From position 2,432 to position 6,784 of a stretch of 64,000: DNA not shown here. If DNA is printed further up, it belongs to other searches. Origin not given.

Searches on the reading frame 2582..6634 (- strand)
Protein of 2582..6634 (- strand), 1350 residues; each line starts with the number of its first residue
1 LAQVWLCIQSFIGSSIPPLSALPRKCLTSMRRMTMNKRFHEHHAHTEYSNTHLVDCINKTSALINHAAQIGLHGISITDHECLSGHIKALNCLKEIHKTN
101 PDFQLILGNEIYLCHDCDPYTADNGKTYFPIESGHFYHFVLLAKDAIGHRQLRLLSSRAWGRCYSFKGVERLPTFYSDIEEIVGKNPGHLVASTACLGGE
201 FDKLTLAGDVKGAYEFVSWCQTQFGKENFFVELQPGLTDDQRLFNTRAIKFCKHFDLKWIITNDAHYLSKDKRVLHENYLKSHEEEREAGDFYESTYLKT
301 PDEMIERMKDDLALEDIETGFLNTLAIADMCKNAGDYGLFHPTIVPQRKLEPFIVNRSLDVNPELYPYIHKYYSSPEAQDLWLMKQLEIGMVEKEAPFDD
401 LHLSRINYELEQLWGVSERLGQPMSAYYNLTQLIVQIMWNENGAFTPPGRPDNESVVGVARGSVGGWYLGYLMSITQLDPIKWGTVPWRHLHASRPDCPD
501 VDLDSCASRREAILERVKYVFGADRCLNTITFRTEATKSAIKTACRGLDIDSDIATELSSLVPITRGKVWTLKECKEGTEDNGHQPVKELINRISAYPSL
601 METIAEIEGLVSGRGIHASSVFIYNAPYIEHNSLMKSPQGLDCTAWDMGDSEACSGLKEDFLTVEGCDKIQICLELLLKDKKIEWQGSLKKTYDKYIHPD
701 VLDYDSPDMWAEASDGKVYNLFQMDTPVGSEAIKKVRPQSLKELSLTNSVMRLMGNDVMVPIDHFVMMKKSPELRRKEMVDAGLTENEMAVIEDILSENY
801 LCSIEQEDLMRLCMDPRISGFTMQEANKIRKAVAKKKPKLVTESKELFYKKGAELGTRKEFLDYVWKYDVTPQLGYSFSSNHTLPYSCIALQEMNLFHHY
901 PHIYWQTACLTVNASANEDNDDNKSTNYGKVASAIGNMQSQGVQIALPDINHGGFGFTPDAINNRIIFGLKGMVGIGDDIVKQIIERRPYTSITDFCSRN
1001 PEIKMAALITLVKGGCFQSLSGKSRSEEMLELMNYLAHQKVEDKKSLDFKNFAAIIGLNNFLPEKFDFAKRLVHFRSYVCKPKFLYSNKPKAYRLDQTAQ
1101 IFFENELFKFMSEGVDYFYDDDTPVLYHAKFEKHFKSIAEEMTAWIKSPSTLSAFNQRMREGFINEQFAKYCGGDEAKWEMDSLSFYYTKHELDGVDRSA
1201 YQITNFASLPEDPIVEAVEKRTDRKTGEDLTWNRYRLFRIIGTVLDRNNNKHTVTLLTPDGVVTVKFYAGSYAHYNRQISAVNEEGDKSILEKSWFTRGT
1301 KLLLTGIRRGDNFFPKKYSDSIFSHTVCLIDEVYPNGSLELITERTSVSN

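Call 42: search_protein_families(library=pfam, proteins=[window:2582-6634:-], max_evalue=0.001)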
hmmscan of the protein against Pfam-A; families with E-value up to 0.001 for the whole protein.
window:2582-6634:- (1350 aa): 4 families
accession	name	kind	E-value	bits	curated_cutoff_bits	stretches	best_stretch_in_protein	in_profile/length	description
PF07733.18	DNA_pol3_alpha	-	6e-38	131.4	23.9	1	452-662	55-259/260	Bacterial DNA polymerase III alpha NTPase domain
PF02811.25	PHP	-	7.5e-21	75.6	26.4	1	42-234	2-162/164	PHP domain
PF17657.6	DNA_pol3_finger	-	4e-17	62.5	22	1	689-854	12-164/166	Bacterial DNA polymerase III alpha subunit finger domain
PF14579.12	HHH_6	-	1.2e-14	54.7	25.6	1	942-1026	1-88/90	Helix-hairpin-helix motif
